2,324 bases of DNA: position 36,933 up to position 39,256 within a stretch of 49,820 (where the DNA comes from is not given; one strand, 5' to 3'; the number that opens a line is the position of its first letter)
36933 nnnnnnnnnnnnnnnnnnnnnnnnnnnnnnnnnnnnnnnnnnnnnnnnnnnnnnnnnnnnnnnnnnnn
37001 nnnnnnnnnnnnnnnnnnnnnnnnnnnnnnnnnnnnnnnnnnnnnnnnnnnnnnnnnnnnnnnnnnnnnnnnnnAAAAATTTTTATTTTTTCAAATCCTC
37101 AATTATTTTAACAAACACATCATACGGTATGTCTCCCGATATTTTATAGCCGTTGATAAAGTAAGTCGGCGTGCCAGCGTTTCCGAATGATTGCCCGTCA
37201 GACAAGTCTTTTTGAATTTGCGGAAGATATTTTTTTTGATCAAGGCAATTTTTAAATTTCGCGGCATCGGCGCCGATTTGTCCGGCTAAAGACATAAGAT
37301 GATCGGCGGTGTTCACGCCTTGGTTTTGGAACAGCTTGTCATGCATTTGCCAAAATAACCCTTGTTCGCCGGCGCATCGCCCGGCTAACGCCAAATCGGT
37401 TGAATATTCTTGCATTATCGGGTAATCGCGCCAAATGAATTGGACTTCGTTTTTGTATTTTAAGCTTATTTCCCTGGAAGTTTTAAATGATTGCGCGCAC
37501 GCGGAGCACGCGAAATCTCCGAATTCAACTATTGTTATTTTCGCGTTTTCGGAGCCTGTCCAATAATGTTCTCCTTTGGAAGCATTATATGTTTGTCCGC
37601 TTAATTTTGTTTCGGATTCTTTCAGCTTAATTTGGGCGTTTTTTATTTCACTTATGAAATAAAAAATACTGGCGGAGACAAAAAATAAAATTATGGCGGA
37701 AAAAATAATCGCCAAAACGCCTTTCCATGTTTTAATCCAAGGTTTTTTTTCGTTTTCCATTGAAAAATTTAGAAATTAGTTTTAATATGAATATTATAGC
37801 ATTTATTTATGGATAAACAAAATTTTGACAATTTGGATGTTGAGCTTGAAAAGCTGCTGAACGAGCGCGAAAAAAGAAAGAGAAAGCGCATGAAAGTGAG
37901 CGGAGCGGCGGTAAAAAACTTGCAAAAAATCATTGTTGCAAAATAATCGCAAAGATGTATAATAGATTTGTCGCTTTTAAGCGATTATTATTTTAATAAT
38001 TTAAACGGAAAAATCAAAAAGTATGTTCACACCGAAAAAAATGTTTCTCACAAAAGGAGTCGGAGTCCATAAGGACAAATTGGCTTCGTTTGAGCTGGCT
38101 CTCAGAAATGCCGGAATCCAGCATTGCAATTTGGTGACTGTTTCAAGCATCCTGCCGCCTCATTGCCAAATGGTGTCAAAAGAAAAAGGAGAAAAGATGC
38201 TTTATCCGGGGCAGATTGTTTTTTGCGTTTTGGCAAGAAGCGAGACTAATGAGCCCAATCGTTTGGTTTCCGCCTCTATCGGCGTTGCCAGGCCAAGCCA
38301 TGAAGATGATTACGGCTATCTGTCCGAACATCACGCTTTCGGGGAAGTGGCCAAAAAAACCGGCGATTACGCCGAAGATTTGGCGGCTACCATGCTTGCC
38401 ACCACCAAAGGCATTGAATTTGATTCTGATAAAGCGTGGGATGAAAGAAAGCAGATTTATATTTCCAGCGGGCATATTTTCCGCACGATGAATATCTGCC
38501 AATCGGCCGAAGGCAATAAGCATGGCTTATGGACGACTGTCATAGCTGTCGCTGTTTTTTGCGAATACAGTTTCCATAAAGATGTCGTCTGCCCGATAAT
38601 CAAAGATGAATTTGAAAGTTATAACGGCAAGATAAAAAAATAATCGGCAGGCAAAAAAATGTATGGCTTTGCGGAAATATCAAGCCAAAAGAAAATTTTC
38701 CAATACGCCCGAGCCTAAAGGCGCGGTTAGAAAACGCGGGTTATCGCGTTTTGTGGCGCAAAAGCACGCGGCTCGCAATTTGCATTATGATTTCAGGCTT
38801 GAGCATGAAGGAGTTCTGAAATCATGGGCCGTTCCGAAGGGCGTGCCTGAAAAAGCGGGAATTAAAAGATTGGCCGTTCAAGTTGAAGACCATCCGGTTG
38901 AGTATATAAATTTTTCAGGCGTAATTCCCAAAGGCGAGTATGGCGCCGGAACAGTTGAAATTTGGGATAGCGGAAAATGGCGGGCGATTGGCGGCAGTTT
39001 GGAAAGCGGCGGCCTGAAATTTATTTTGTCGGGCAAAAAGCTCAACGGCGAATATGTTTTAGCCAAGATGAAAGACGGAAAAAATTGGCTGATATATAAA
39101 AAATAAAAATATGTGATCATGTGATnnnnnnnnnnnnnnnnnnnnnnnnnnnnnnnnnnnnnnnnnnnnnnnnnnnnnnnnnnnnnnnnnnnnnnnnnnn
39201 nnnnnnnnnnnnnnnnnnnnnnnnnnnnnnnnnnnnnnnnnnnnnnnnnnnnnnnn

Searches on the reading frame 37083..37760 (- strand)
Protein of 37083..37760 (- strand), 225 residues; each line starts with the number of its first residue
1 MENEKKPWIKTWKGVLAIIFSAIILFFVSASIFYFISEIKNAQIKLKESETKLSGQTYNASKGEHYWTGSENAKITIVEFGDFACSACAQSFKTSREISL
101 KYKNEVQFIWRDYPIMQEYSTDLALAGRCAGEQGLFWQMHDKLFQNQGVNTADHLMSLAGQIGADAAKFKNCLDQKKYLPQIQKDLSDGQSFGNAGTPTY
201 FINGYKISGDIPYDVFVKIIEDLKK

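Call 9: search_protein_families(library=pfam, proteins=[window:37083-37760:-], max_evalue=0.01)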
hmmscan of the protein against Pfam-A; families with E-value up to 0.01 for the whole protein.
window:37083-37760:- (225 aa): 2 families
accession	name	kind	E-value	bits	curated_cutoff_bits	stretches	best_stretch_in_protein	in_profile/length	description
PF13462.12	Thioredoxin_4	-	4.3e-28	99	23.2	1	64-222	4-165/165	Thioredoxin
PF01323.26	DSBA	-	2.4e-15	57.3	25.6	1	76-220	1-190/191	DSBA-like thioredoxin domain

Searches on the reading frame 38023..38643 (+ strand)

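Call 10: search_protein_families(library=pfam, proteins=[window:38023-38643:+], max_evalue=0.001)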
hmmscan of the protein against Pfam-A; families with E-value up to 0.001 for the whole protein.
window:38023-38643:+ (206 aa): 1 family
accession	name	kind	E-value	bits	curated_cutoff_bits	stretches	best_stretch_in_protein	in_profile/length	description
PF01862.21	PvlArgDC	-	7.1e-62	208.5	22.7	1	3-179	1-160/161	Pyruvoyl-dependent arginine decarboxylase (PvlArgDC)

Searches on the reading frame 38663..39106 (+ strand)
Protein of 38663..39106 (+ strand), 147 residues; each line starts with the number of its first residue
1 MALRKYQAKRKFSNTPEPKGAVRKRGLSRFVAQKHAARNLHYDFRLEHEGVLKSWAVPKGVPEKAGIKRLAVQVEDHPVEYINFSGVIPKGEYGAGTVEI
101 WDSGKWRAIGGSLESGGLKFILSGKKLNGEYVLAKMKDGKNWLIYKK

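Call 10: search_protein_families(library=pfam, proteins=[window:38663-39106:+], max_evalue=0.001)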
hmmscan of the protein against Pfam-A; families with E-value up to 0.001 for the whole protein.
window:38663-39106:+ (147 aa): 1 family
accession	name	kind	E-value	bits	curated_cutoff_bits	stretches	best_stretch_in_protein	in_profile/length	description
PF13298.12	LigD_N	-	1.7e-40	137.9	31.1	1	33-135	1-107/107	DNA Ligase D 3'-phosphoesterase domain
